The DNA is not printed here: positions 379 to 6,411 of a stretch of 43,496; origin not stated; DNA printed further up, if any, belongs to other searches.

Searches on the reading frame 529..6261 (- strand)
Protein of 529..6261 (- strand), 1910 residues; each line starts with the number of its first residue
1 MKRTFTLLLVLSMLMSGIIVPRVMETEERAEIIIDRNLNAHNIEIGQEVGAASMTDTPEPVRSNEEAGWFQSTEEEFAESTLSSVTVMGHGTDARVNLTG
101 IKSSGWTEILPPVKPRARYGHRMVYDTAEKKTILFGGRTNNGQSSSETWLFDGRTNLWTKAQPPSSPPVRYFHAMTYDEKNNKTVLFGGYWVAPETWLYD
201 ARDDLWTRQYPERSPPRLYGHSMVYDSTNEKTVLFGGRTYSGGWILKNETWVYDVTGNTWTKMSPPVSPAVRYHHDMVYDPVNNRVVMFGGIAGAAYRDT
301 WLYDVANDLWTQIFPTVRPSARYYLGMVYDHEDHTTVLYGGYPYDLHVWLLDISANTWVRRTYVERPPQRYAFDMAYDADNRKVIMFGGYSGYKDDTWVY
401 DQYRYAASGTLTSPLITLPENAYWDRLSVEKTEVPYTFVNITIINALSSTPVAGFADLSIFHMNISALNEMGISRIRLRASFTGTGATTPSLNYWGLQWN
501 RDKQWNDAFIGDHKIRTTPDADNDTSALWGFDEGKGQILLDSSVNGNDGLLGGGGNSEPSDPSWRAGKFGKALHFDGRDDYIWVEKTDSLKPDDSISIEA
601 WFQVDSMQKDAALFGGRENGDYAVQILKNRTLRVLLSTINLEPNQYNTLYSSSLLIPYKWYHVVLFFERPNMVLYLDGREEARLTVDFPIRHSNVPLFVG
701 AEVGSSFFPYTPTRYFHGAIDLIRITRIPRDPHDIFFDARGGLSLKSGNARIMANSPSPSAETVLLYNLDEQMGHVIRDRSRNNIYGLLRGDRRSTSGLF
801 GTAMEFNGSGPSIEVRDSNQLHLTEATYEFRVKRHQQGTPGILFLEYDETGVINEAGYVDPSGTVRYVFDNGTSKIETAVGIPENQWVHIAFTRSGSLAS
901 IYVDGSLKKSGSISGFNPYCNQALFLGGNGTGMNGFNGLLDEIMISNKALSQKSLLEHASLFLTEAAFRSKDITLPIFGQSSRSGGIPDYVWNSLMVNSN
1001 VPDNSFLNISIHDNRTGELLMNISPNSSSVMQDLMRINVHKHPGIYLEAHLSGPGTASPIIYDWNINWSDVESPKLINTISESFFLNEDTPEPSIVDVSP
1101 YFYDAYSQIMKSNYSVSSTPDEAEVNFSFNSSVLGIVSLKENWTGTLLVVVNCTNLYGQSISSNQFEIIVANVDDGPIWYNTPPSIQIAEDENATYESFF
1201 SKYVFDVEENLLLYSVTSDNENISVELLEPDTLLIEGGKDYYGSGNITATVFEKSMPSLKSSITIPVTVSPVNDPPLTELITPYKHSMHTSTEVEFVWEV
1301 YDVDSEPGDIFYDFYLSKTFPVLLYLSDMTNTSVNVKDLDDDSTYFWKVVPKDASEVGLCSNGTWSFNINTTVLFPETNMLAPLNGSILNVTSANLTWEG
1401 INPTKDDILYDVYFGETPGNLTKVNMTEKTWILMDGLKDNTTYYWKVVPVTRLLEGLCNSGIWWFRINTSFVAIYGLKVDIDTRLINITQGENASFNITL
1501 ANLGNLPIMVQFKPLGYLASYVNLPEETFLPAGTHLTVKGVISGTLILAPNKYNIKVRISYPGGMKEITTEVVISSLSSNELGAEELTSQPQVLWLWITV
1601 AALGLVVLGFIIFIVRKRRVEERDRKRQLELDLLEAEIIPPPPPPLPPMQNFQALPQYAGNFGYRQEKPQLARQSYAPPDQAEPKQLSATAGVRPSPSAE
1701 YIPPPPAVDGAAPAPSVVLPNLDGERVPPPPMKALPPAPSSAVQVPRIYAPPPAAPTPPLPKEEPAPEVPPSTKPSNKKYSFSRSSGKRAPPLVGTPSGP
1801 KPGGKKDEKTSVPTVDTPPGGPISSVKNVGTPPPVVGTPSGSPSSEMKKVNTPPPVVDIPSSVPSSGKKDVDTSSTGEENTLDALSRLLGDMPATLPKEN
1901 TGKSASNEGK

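Call 12: search_protein_families(library=pfam, proteins=[window:529-6261:-], max_evalue=0.001)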
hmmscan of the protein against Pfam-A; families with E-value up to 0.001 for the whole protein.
window:529-6261:- (1910 aa): 11 families
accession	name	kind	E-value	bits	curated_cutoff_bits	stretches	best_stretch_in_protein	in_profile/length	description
PF24681.1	Kelch_KLHDC2_KLHL20_DRC7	-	3.2e-40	138.2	50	3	182-359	9-192/221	KLHDC2/KLHL20/DRC7 Kelch-repeats domain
PF13385.13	Laminin_G_3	-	1.1e-37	129.9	27.6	2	808-953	2-148/151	Concanavalin A-like lectin/glucanases superfamily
PF24981.1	Beta-prop_ATRN-LZTR1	-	2.4e-36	126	50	2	101-239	22-169/289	Attractin/LZTR1 beta-propeller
PF13418.12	Kelch_4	-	1e-27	96.3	21.6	3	117-167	1-48/49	Galactose oxidase, central domain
PF13415.12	Kelch_3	-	1.4e-23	82.9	22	2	133-178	5-48/48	Galactose oxidase, central domain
PF13964.12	Kelch_6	-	6.5e-16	58.1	25.3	0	220-265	4-45/50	Kelch motif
PF07646.21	Kelch_2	-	4.1e-13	49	21.3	1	122-164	4-47/48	Kelch motif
PF02210.31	Laminin_G_2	-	2.2e-09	38.3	22.9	1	862-946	27-124/126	Laminin G domain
PF01344.31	Kelch_1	-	4e-06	26.7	20.1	0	228-265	10-44/46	Kelch motif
PF13854.13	Kelch_HCF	-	1.2e-05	25.2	113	0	113-193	180-261/345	Host cell factor, Kelch-repeats domain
PF16656.11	Pur_ac_phosph_N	-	0.00064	20.7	30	0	1427-1448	58-79/93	Purple acid Phosphatase, N-terminal domain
